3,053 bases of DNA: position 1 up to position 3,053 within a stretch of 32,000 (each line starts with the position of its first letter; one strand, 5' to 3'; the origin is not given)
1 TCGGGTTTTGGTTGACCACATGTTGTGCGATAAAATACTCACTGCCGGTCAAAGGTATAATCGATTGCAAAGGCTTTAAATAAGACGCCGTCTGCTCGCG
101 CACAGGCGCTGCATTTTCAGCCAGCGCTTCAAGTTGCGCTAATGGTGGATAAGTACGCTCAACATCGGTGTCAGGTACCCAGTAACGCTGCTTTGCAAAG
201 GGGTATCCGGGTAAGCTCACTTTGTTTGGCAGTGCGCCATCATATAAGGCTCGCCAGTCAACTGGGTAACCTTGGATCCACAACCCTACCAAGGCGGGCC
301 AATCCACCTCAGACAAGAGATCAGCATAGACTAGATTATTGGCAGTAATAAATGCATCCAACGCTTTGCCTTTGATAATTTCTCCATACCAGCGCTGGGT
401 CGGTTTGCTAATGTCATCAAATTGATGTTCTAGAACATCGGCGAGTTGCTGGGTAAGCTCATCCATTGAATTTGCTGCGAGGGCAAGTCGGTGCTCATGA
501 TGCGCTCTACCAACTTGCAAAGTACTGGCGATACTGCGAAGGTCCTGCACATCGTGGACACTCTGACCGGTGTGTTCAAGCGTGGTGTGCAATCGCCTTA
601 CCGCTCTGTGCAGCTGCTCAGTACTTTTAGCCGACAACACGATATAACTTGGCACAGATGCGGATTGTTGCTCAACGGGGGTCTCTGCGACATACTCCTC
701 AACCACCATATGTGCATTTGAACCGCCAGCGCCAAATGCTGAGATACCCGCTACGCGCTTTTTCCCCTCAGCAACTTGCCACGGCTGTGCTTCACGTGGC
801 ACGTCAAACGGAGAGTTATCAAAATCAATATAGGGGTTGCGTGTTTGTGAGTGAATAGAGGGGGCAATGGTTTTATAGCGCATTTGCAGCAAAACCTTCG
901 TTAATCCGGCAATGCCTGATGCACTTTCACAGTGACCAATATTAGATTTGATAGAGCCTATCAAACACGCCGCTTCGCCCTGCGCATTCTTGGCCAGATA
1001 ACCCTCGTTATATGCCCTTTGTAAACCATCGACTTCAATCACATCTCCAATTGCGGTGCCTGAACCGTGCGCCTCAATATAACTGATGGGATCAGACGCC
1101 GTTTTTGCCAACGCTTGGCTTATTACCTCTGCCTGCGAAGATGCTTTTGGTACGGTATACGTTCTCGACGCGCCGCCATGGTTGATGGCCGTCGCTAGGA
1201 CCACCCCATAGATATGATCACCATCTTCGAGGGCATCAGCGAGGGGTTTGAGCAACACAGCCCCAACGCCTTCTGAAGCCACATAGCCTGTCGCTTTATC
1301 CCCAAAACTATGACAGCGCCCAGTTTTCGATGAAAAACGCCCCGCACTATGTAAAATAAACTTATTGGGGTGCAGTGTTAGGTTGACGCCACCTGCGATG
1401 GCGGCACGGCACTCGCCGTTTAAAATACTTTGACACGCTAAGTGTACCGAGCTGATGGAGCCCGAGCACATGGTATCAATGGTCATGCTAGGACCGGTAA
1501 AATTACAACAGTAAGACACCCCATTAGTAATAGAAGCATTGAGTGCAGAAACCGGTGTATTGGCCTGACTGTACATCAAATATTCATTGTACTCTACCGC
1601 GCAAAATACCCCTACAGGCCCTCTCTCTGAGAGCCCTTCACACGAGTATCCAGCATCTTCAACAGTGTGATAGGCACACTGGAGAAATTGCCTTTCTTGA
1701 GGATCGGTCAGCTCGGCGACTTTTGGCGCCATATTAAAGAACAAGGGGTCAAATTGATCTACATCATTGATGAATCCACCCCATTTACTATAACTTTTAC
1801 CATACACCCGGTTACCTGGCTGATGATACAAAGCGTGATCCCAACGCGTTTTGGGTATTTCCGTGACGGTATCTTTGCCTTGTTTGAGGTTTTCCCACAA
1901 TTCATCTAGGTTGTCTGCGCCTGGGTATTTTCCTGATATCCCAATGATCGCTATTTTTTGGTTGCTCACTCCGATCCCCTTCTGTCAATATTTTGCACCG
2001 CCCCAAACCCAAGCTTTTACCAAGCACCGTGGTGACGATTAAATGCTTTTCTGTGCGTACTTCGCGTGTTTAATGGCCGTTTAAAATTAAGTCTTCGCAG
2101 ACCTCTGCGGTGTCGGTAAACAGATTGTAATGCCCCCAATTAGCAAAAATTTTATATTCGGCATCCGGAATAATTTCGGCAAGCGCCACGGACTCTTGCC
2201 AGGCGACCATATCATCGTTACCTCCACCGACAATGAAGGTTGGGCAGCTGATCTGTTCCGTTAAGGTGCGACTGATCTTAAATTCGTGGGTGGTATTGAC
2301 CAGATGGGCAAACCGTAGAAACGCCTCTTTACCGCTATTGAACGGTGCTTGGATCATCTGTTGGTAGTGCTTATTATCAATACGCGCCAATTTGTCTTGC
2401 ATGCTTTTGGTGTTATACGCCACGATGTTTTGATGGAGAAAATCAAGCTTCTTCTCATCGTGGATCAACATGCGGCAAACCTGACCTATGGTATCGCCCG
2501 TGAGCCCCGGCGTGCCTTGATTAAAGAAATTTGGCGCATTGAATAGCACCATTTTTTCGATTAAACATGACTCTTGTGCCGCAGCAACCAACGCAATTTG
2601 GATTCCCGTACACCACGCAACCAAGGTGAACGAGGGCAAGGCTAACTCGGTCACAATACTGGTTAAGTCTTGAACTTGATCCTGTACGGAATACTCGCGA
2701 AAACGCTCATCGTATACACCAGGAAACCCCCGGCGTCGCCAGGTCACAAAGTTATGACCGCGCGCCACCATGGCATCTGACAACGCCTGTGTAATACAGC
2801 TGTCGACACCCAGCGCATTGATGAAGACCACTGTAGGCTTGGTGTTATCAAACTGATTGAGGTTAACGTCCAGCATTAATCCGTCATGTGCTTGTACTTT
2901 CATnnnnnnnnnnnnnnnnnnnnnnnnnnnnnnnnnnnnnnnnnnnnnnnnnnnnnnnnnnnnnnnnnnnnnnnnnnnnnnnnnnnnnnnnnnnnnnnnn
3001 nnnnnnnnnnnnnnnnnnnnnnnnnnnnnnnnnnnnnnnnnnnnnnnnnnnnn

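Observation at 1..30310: Pseudomonic-acid (mupirocin/thiomarinol) class trans-AT PKS cluster with an embedded IleRS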

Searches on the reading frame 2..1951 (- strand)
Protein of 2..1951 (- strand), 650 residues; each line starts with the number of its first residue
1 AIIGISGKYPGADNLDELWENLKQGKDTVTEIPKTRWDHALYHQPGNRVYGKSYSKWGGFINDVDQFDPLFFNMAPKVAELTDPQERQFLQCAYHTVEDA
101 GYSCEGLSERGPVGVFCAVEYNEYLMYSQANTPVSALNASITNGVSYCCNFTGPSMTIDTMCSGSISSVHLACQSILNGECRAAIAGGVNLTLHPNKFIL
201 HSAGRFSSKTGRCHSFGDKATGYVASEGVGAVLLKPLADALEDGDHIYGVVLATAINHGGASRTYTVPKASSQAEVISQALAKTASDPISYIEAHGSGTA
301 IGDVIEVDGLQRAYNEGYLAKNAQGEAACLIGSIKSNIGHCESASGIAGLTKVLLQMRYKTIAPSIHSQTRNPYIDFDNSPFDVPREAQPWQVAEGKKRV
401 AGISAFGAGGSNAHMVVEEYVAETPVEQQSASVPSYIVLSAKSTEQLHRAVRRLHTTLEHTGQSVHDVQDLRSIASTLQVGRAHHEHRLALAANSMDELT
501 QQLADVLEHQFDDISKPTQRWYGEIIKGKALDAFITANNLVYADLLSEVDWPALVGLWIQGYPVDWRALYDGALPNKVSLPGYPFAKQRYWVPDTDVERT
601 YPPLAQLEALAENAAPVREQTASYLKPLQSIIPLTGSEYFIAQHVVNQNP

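Call 36: search_protein_families(library=pfam, proteins=[window:2-1951:-], max_evalue=0.1)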
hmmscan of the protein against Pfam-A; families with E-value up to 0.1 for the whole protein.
window:2-1951:- (650 aa): 7 families
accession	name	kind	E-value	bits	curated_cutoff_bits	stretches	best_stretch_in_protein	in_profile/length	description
PF00109.32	ketoacyl-synt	-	3.3e-76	256.6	20.8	1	1-240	5-252/252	Beta-ketoacyl synthase, N-terminal domain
PF02801.28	Ketoacyl-synt_C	-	6.4e-32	110.5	20.8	1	248-368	1-118/119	Beta-ketoacyl synthase, C-terminal domain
PF22336.2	RhiE-like_linker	-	2.6e-14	53.4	27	1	438-508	1-65/67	RhiE-like, KS-MAT linker domain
PF16197.11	KAsynt_C_assoc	-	9.4e-14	52.2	33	1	372-488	2-107/111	Ketoacyl-synthetase C-terminal extension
PF22621.2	CurL-like_PKS_C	-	9.9e-14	51.5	27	1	437-503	3-64/64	CurL-like, PKS C-terminal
PF00108.29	Thiolase_N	-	4e-05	23.5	26.4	1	153-190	76-113/260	Thiolase, N-terminal domain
PF20663.3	COG4_N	-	0.042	14.4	27.3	1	427-518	15-107/107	Conserved oligomeric Golgi complex subunit 4, N-terminal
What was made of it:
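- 1..1969 (-): tmpB, 5' part only (N-terminal KS with flanking subdomain). The gene runs off the left edge; the full protein is 2766 aa. Pfam KS_N, KS_C and linker (call 36).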

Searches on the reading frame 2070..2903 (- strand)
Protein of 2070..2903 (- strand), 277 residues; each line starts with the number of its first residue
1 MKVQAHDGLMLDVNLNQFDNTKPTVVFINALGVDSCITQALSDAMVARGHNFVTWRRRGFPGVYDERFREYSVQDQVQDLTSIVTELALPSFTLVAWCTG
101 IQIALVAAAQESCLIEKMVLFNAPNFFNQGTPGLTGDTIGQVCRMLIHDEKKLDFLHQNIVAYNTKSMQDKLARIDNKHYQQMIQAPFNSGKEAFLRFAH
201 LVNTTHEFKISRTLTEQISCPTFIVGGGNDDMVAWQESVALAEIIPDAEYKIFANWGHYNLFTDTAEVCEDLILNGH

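Call 6: search_protein_families(library=pfam, proteins=[window:2070-2903:-], max_evalue=0.01)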
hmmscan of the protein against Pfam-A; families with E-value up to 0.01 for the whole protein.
window:2070-2903:- (277 aa): 4 families
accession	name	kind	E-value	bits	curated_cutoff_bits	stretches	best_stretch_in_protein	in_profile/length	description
PF00561.26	Abhydrolase_1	-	5e-11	43.2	25.8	1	69-264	48-244/245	alpha/beta hydrolase fold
PF12146.15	Hydrolase_4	-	1.9e-08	34.3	27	1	20-259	2-233/239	Serine aminopeptidase, S33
PF12697.13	Abhydrolase_6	-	3e-06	28.5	26.3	1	40-269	19-215/217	Alpha/beta hydrolase family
PF02129.25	Peptidase_S15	-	0.0065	16.6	23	0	168-260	166-262/262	X-Pro dipeptidyl-peptidase (S15 family)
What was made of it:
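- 2070..2903 (-): tmlL (MupL-like alpha/beta hydrolase). Pfam Abhydrolase_1 (call 6).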

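Call 15: find_encoding_contigs(protein=window:2070-2903:-, flank=10000, max_places=4)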
Protein window:2070-2903:- (277 aa): 2 contigs read that carry it; 2 places shown.
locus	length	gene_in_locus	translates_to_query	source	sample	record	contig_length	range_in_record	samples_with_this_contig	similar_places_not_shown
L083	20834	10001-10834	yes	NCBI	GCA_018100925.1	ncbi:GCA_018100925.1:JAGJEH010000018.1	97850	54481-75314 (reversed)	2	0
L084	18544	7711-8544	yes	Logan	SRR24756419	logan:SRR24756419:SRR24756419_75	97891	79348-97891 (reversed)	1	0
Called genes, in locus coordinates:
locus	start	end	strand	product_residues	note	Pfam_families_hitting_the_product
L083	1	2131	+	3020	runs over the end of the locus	PF00109:ketoacyl-synt, PF02801:Ketoacyl-synt_C, PF22336:RhiE-like_linker, PF00550:PP-binding, PF00109:ketoacyl-synt, PF02801:Ketoacyl-synt_C, PF16197:KAsynt_C_assoc, PF22336:RhiE-like_linker, +15 more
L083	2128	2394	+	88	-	PF00550:PP-binding (weak)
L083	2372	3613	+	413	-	PF00109:ketoacyl-synt, PF02801:Ketoacyl-synt_C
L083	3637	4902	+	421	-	PF01154:HMG_CoA_synt_N, PF08540:HMG_CoA_synt_C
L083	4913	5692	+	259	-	PF00378:ECH_1, PF16113:ECH_2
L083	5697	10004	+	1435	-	PF00378:ECH_1, PF16113:ECH_2, PF00109:ketoacyl-synt, PF02801:Ketoacyl-synt_C, PF16197:KAsynt_C_assoc (weak), PF22336:RhiE-like_linker, PF22621:CurL-like_PKS_C, PF01494:FAD_binding_3, +1 more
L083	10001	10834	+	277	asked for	PF00561:Abhydrolase_1, PF12146:Hydrolase_4, PF12697:Abhydrolase_6 (weak)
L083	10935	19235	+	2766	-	PF00109:ketoacyl-synt, PF02801:Ketoacyl-synt_C, PF16197:KAsynt_C_assoc, PF22336:RhiE-like_linker, PF22621:CurL-like_PKS_C, PF21089:PKS_DH_N, PF14765:PS-DH, PF00106:adh_short, +12 more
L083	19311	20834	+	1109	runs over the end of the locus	PF00698:Acyl_transf_1, PF03060:NMO (weak), PF21607:FabD_helical_ins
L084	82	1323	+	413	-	PF00109:ketoacyl-synt, PF02801:Ketoacyl-synt_C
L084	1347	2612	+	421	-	PF01154:HMG_CoA_synt_N, PF08540:HMG_CoA_synt_C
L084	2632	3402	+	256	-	PF00378:ECH_1, PF16113:ECH_2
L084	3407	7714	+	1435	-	PF00378:ECH_1, PF16113:ECH_2, PF00109:ketoacyl-synt, PF02801:Ketoacyl-synt_C, PF16197:KAsynt_C_assoc (weak), PF22336:RhiE-like_linker, PF22621:CurL-like_PKS_C, PF01494:FAD_binding_3, +1 more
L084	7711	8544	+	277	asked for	PF00561:Abhydrolase_1, PF12146:Hydrolase_4, PF12697:Abhydrolase_6 (weak)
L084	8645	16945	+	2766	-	PF00109:ketoacyl-synt, PF02801:Ketoacyl-synt_C, PF16197:KAsynt_C_assoc, PF22336:RhiE-like_linker, PF22621:CurL-like_PKS_C, PF21089:PKS_DH_N, PF14765:PS-DH, PF00106:adh_short, +11 more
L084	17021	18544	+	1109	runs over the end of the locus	PF00698:Acyl_transf_1, PF03060:NMO (weak), PF21607:FabD_helical_ins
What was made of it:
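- On Pseudomonic-acid class (mup/tml) trans-AT PKS cluster: TmpC (Acyl_transf_1 + NMO, 1109 aa) follows TmpB on the identical contig (call 15).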

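Call 50: search_protein_families(library=ncbifam, proteins=[window:2070-2903:-], max_evalue=0.00001)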
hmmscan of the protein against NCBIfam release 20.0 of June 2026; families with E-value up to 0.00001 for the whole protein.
window:2070-2903:- (277 aa): 7 families
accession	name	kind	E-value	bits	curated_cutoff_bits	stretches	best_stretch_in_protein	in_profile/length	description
TIGR03611.1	RutD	equivalog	6.5e-14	51.9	238.5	1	19-272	10-251/258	pyrimidine utilization protein D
TIGR02427.1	protocat_pcaD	equivalog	2.5e-13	50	255.85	1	16-125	7-114/251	3-oxoadipate enol-lactonase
NF050089.1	i_nPHAscl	equivalog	8.6e-11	41.4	300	1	71-270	65-282/288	intracellular short-chain-length polyhydroxyalkanoate depolymerase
NF051488.1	bifunc_PcaDC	exception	1e-10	41.3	390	1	17-272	8-246/375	bifunctional 3-oxoadipate enol-lactonase/4-carboxymuconolactone decarboxylase PcaDC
NF051487.1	bifunc_PcaCD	exception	1.6e-10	40.7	430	1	19-263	168-398/413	bifunctional 4-carboxymuconolactone decarboxylase/3-oxoadipate enol-lactonase PcaCD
NF052610.1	macro_16_ester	equivalog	5.7e-09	35.7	420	1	59-268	63-272/281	alpha/beta fold macrolide esterase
NF041759.1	mac_hydro_EstT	equivalog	3e-07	29.9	450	1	56-268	59-269/278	macrolide hydrolase EstT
